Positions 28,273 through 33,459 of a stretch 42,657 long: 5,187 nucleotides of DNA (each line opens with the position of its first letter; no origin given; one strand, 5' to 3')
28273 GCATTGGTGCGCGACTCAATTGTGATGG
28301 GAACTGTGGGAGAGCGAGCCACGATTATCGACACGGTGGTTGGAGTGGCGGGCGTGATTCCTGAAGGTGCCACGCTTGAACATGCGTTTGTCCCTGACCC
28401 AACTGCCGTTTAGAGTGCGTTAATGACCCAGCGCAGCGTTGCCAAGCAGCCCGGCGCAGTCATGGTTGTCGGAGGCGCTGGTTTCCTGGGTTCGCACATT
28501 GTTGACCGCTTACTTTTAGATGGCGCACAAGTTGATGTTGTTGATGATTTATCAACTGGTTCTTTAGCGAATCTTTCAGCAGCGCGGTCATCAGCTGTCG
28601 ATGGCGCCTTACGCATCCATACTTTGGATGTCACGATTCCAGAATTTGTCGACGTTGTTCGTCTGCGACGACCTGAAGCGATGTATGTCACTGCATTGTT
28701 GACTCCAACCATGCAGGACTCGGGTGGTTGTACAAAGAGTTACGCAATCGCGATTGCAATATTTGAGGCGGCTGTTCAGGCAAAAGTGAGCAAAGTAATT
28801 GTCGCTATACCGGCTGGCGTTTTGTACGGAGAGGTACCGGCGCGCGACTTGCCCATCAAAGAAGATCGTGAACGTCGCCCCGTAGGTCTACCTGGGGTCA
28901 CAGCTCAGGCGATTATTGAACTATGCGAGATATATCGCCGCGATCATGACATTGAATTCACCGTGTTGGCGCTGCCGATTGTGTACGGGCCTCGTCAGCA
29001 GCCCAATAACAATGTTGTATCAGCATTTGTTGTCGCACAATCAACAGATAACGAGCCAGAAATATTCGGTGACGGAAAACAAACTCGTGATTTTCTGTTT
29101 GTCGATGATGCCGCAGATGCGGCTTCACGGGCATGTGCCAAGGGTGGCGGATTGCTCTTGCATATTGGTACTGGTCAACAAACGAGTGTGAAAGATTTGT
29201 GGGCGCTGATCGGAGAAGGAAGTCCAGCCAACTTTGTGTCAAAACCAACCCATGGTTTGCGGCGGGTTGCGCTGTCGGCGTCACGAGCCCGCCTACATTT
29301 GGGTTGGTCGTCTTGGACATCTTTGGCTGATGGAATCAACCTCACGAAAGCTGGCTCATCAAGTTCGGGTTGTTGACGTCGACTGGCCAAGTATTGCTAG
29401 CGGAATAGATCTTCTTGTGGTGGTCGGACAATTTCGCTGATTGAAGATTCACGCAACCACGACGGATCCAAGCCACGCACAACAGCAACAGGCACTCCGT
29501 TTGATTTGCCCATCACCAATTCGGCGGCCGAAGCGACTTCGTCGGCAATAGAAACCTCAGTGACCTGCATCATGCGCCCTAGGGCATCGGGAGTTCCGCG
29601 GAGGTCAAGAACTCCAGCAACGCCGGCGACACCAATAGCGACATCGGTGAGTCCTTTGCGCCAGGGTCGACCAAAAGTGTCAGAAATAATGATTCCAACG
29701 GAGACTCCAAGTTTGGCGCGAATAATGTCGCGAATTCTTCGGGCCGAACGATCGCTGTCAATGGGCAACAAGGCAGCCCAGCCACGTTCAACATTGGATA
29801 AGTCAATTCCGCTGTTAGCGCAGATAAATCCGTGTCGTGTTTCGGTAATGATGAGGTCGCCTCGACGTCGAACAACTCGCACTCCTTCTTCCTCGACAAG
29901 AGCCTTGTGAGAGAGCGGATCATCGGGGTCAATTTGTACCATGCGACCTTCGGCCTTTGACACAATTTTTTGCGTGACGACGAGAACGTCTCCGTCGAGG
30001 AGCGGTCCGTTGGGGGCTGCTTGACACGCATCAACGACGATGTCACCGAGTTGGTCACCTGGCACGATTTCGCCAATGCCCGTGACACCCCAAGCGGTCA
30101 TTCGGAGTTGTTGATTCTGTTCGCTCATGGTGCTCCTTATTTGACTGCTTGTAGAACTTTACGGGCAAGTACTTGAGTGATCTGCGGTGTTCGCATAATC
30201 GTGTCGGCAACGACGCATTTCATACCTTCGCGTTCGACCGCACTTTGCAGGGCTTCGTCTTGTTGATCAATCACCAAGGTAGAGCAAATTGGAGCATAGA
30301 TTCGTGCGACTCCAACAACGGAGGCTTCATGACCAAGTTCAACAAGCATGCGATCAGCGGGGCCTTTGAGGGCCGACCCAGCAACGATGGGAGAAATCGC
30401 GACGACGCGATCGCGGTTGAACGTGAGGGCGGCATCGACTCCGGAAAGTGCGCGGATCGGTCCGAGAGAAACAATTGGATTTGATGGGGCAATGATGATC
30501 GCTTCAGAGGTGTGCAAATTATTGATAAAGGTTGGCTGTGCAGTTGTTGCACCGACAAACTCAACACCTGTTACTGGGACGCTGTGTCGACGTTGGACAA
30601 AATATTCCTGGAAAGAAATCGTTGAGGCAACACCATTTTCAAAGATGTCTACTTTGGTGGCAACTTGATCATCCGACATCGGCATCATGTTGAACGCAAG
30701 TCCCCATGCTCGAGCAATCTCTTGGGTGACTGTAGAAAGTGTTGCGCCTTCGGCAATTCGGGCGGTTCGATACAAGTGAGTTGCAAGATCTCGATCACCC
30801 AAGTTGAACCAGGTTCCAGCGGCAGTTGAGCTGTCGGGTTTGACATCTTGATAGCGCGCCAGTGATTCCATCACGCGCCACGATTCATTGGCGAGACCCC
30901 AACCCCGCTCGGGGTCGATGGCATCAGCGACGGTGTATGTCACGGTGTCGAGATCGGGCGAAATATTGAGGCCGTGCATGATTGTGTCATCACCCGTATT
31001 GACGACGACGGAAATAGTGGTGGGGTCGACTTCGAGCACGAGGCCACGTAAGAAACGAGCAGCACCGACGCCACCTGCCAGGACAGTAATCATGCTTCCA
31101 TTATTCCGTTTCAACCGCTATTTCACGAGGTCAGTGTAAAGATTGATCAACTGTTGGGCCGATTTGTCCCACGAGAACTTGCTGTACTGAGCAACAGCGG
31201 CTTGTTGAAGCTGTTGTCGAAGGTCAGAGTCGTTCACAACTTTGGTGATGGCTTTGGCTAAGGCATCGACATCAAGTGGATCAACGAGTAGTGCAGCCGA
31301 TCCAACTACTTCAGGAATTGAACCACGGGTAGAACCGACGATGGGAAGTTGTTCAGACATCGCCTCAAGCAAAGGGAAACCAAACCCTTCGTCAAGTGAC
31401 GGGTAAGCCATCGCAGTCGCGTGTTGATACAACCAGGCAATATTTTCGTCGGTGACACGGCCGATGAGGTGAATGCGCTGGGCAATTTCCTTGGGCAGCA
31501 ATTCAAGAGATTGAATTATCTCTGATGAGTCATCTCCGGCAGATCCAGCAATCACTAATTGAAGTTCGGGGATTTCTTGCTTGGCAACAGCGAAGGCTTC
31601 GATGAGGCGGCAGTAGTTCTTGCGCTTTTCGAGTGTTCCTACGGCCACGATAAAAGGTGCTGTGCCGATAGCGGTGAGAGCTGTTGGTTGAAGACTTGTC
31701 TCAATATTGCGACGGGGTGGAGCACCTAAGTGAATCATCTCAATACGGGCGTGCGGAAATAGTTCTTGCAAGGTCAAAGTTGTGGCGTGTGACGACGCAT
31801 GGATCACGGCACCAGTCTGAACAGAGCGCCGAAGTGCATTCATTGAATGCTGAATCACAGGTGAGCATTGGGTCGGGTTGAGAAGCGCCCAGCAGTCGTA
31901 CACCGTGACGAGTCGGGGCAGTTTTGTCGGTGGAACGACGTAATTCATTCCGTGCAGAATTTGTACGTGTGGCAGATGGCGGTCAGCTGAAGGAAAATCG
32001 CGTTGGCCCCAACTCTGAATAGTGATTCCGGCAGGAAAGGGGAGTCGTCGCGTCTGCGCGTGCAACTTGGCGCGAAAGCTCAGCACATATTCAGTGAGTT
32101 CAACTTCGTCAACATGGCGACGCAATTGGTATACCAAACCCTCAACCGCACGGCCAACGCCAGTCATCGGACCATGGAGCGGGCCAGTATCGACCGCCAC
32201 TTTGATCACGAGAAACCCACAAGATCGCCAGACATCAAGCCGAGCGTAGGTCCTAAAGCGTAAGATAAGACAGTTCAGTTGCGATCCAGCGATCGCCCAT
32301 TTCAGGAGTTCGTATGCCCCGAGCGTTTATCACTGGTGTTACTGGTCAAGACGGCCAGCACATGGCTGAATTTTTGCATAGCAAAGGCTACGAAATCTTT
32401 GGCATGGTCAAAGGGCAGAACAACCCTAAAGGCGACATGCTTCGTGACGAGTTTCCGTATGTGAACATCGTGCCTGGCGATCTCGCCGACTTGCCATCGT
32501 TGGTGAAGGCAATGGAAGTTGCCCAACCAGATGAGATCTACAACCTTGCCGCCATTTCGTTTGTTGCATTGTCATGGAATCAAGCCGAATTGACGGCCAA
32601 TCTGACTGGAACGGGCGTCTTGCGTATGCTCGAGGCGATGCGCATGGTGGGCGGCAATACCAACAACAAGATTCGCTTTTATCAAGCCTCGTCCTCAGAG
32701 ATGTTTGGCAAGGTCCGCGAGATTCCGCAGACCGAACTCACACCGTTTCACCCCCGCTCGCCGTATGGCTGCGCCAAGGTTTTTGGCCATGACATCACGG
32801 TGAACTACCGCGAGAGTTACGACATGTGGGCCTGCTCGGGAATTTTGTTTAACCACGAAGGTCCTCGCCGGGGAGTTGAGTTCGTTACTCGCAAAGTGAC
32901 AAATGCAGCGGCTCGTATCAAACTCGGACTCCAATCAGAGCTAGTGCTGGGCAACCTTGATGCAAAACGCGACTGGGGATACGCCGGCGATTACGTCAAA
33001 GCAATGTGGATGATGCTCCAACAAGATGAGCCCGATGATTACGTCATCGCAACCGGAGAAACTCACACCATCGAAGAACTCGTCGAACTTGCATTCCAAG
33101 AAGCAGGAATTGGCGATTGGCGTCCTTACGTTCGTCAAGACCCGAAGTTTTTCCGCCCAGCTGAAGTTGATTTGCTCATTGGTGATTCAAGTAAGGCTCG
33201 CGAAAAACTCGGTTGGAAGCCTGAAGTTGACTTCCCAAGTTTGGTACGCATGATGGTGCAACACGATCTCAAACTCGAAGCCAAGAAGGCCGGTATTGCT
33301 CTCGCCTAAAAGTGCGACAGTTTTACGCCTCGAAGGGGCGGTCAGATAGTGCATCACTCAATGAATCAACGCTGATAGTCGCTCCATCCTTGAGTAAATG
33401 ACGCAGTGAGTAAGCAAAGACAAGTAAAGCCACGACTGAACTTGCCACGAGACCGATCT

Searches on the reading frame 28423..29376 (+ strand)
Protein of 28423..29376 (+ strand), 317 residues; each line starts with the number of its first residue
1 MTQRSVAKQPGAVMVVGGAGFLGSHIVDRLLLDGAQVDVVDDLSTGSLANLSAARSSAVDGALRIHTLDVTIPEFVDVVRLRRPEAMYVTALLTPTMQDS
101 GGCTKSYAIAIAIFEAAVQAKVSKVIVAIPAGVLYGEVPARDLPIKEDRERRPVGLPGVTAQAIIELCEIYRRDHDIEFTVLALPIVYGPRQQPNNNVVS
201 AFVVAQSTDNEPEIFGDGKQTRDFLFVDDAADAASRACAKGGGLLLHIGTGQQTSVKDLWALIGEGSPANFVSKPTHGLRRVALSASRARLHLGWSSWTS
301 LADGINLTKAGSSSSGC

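Call 22: search_protein_families(library=pfam, proteins=[window:28423-29376:+], max_evalue=0.001)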
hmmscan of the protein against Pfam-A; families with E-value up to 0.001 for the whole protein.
window:28423-29376:+ (317 aa): 3 families
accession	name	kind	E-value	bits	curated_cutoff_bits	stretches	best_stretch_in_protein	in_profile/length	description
PF01370.27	Epimerase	-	3.9e-28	98.9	20.9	1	13-240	1-227/240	NAD dependent epimerase/dehydratase family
PF16363.11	GDP_Man_Dehyd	-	5.1e-17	62.8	27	1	14-259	1-258/332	GDP-mannose 4,6 dehydratase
PF01073.25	3Beta_HSD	-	0.00016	21.3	22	1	14-126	1-112/280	3-beta hydroxysteroid dehydrogenase/isomerase family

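Call 57: search_protein_families(library=ncbifam, proteins=[window:28423-29376:+], max_evalue=0.01)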
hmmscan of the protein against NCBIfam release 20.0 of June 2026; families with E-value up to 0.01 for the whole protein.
window:28423-29376:+ (317 aa): 16 families
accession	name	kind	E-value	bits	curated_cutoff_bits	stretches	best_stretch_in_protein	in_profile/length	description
TIGR04180.1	EDH_00030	hypoth_equivalog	3.2e-16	59.3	475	1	13-265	1-254/297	NAD-dependent 4,6-dehydratase LegB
TIGR01181.1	dTDP_gluc_dehyt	equivalog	4.9e-16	58.7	365.1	1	13-308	2-307/321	dTDP-glucose 4,6-dehydratase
NF011728.1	PRK15181.1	equivalog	6.9e-14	51.6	760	1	10-266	15-281/348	Vi polysaccharide biosynthesis UDP-N-acetylglucosaminuronic acid C-4 epimerase TviC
NF047922.1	GDPFucSynFcl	equivalog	7.4e-13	48.6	500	1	159-308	136-297/308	GDP-L-fucose synthase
TIGR01179.1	galE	equivalog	7.4e-13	48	262.3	1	13-267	2-275/332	UDP-glucose 4-epimerase GalE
TIGR02197.1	heptose_epim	equivalog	4.6e-11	42.5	274.6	1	13-263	1-256/316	ADP-glyceromanno-heptose 6-epimerase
NF007582.0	PRK10217.1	equivalog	1e-07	31.4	698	1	183-241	186-243/355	dTDP-glucose 4,6-dehydratase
NF008360.0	PRK11150.1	equivalog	4.6e-07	29.3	452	1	186-258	169-245/310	ADP-glyceromanno-heptose 6-epimerase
NF007490.0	PRK10084.1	subfamily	9.1e-07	28.2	649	1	169-241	179-250/361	dTDP-glucose 4,6-dehydratase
NF043036.1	ErythonDh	equivalog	3.8e-05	23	325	1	13-117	3-111/321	D-erythronate dehydrogenase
NF007956.0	PRK10675.1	subfamily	0.00037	19.7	394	0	13-49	3-39/338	UDP-glucose 4-epimerase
TIGR03325.1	BphB_TodD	equivalog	0.00038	19.8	459.85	1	12-59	7-53/263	cis-2,3-dihydrobiphenyl-2,3-diol dehydrogenase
NF058621.1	DiazavRedAvaA7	equivalog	0.0021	17.8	400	1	13-243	3-224/304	3-diazoavenalumate denitrifying reductase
TIGR03466.1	HpnA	hypoth_equivalog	0.0021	17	367.65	1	13-64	3-53/327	hopanoid-associated sugar epimerase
NF004849.1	PRK06200.1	equivalog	0.0051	16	330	1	12-57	8-52/269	3-(cis-5,6-dihydroxycyclohexa-1,3-dien-1-yl)propanoate dehydrogenase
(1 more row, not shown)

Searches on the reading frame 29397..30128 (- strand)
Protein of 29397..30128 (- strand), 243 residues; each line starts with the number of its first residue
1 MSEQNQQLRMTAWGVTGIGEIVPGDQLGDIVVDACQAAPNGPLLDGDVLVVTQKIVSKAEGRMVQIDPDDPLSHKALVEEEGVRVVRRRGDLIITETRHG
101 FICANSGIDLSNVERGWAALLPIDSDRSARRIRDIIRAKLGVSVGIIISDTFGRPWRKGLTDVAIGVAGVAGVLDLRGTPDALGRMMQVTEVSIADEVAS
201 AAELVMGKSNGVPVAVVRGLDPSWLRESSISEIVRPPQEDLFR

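Call 22: search_protein_families(library=pfam, proteins=[window:29397-30128:-], max_evalue=0.001)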
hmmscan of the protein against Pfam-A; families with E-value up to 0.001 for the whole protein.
window:29397-30128:- (243 aa): 1 family
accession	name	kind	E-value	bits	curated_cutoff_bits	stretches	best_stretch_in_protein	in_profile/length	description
PF01996.21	F420_ligase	-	6.7e-58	196.2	25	1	18-219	4-218/218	F420-0:Gamma-glutamyl ligase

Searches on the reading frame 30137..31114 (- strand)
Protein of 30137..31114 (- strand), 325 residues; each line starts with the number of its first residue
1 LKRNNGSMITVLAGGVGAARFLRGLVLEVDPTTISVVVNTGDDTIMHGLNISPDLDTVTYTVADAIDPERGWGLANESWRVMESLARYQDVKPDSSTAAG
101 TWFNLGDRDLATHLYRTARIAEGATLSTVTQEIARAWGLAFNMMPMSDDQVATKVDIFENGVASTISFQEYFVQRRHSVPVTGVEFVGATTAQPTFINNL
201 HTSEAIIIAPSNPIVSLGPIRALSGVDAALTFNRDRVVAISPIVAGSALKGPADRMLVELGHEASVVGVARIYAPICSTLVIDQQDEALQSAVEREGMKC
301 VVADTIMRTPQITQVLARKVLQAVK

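Call 7: search_protein_families(library=pfam, proteins=[window:30137-31114:-], max_evalue=0.01)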
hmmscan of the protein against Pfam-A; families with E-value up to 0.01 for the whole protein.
window:30137-31114:- (325 aa): 1 family
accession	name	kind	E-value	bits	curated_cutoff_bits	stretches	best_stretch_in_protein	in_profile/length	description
PF01933.23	CofD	-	7.9e-42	143.9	30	1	9-310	1-279/290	2-phospho-L-lactate transferase CofD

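Call 8: search_protein_families(library=ncbifam, proteins=[window:30137-31114:-], max_evalue=0.01)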
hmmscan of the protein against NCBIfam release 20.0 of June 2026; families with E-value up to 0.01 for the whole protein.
window:30137-31114:- (325 aa): 1 family
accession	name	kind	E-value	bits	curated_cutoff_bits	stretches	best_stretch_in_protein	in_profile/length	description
TIGR01819.1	F420_cofD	equivalog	7.6e-89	297.7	257.45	1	9-321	1-300/301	2-phospho-L-lactate transferase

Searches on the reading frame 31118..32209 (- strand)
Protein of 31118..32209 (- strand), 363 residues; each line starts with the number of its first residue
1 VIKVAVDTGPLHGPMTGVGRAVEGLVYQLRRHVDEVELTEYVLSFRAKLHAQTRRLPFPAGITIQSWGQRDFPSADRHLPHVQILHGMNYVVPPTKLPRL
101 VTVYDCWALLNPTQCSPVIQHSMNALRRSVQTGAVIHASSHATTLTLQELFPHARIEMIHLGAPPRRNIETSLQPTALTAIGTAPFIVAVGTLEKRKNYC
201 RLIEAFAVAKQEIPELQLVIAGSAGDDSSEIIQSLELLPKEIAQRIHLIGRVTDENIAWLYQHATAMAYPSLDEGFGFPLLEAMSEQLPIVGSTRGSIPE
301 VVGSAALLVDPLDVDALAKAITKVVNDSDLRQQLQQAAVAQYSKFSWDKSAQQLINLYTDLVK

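Call 7: search_protein_families(library=pfam, proteins=[window:31118-32209:-], max_evalue=0.01)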
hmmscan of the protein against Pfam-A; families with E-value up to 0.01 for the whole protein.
window:31118-32209:- (363 aa): 4 families
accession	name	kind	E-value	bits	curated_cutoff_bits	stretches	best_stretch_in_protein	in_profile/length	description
PF00534.26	Glycos_transf_1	-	1.8e-32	112.7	26.4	1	182-338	13-169/172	Glycosyl transferases group 1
PF13692.12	Glyco_trans_1_4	-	3.1e-27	96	27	1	185-327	2-142/142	Glycosyl transferases group 1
PF20706.3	GT4-conflict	-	1.7e-06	27.8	26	1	181-354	194-385/385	Family 4 Glycosyltransferase in conflict systems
PF13524.12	Glyco_trans_1_2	-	0.0012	19.2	25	1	209-355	9-143/144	Glycosyl transferase-like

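Call 8: search_protein_families(library=ncbifam, proteins=[window:31118-32209:-], max_evalue=0.01)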
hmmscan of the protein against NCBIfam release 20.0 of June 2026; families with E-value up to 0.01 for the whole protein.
window:31118-32209:- (363 aa): 39 families (the best 25 are shown)
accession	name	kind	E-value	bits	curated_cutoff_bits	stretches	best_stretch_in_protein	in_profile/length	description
TIGR04047.1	MSMEG_0565_glyc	hypoth_equivalog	1.3e-33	116.6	259.85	1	182-359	191-372/373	MSMEG_0565 family glycosyltransferase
NF041876.1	EPS_EpsE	equivalog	2.1e-24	86.5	400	1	182-354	212-389/389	exopolysaccharide biosynthesis GT4 family glycosyltransferase EpsE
TIGR03999.1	thiol_BshA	equivalog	1.3e-20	73.7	273.7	1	178-362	193-374/375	N-acetyl-alpha-D-glucosaminyl L-malate synthase BshA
TIGR03449.1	mycothiol_MshA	equivalog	7.8e-20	71.1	462.5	1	185-361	221-403/406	D-inositol-3-phosphate glycosyltransferase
TIGR03088.1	stp2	hypoth_equivalog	1.5e-19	70.3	409.05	1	185-360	195-372/374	TIGR03088 family PEP-CTERM/XrtA system glycosyltransferase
TIGR02149.1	glgA_Coryne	subfamily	5.2e-19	68.6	302.4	1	183-361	203-390/391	glycogen synthase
NF038295.1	EPS_HpsP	equivalog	8.7e-17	61.2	550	1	128-361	150-387/388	hormogonium polysaccharide biosynthesis glycosyltransferase HpsP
NF047684.1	TeichurnBiosyTuaC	equivalog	6.1e-15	55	550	1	186-362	221-390/391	teichuronic acid biosynthesis protein TuaC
TIGR04157.1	glyco_rSAM_CFB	subfamily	6.9e-15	54.9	400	1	185-356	228-404/406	TIGR04157 family glycosyltransferase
NF012028.0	PRK15484.1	subfamily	2.3e-13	50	618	1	146-354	153-371/380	lipopolysaccharide N-acetylglucosaminyltransferase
NF050063.1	ProtGlycPglJ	equivalog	4.6e-13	49.1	500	1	184-356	194-361/363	N-acetylgalactosamine-N,N'-diacetylbacillosaminyl-diphospho-undecaprenol 4-alpha-N-acetylgalactosaminyltransferase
NF053787.1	GlcN_PG_synth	equivalog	4.9e-13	48.7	480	1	239-362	236-360/361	N-acetylglucosaminyl phosphatidylglycerol synthase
TIGR02472.1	sucr_P_syn_N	equivalog_domain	2.8e-12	46.2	576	1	182-353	246-433/439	sucrose-phosphate synthase, putative, glycosyltransferase domain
NF038298.1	EPS_HpsO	equivalog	4.8e-12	45.3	575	1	272-361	297-387/388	hormogonium polysaccharide biosynthesis glycosyltransferase HpsO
NF050056.1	ProtGlycPglH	equivalog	5.7e-12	45.4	600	1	186-361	181-353/354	GalNAc-alpha-(1->4)-GalNAc-alpha-(1->3)-diNAcBac-PP-undecaprenol alpha-1,4-N-acetyl-D-galactosaminyltransferase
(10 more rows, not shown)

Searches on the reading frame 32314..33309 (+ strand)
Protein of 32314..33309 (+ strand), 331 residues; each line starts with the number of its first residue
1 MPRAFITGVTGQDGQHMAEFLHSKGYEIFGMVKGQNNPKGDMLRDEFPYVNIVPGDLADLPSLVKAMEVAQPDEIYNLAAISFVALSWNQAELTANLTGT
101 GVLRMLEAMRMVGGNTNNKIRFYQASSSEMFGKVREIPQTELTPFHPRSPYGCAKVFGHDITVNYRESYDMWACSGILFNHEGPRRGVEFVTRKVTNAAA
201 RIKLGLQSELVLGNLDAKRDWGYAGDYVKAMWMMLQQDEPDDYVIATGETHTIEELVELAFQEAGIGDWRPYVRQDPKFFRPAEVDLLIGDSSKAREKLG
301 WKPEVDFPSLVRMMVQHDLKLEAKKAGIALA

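Call 7: search_protein_families(library=pfam, proteins=[window:32314-33309:+], max_evalue=0.01)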
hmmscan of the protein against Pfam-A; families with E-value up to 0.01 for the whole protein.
window:32314-33309:+ (331 aa): 4 families
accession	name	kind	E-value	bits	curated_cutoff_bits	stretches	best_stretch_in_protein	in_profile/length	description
PF16363.11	GDP_Man_Dehyd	-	2.4e-125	418.8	27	1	5-314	1-332/332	GDP-mannose 4,6 dehydratase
PF01370.27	Epimerase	-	3.6e-64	216.9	20.9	1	5-246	2-240/240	NAD dependent epimerase/dehydratase family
PF04321.23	RmlD_sub_bind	-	6.1e-05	22.7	27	1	5-167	4-141/287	RmlD substrate binding domain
PF05368.20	NmrA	-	0.0017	18.5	27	1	6-70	7-70/298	NmrA-like family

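Call 8: search_protein_families(library=ncbifam, proteins=[window:32314-33309:+], max_evalue=0.01)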
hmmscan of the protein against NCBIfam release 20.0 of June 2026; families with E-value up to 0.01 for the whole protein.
window:32314-33309:+ (331 aa): 13 families
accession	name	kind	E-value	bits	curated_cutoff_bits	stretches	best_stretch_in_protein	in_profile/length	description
TIGR01472.1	gmd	equivalog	2.3e-125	418.3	415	1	4-321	3-341/342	GDP-mannose 4,6-dehydratase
TIGR04180.1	EDH_00030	hypoth_equivalog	1.4e-26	93.2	475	1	5-305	2-296/297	NAD-dependent 4,6-dehydratase LegB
TIGR01181.1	dTDP_gluc_dehyt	equivalog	1.2e-24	87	365.1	1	48-318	50-311/321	dTDP-glucose 4,6-dehydratase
TIGR01179.1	galE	equivalog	2.1e-15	56.4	262.3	1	5-184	3-179/332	UDP-glucose 4-epimerase GalE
TIGR02622.1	CDP_4_6_dhtase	equivalog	1.1e-13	51.1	278.45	1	4-112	7-118/352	CDP-glucose 4,6-dehydratase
NF007582.0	PRK10217.1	equivalog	1.4e-12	47.4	698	1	56-323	59-336/355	dTDP-glucose 4,6-dehydratase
NF007490.0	PRK10084.1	subfamily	3.2e-10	39.5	649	1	56-319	58-335/361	dTDP-glucose 4,6-dehydratase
NF043036.1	ErythonDh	equivalog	1.8e-06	27.4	325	1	6-165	5-163/321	D-erythronate dehydrogenase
TIGR02197.1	heptose_epim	equivalog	9.6e-06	25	274.6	1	60-267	55-263/316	ADP-glyceromanno-heptose 6-epimerase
NF007956.0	PRK10675.1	subfamily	4.7e-05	22.7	394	1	50-175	52-173/338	UDP-glucose 4-epimerase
NF011728.1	PRK15181.1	equivalog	4.8e-05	22.5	760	1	54-308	75-327/348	Vi polysaccharide biosynthesis UDP-N-acetylglucosaminuronic acid C-4 epimerase TviC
TIGR03466.1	HpnA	hypoth_equivalog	0.00014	20.8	367.65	1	3-101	2-94/327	hopanoid-associated sugar epimerase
NF058621.1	DiazavRedAvaA7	equivalog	0.00098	18.8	400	0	3-114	2-106/304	3-diazoavenalumate denitrifying reductase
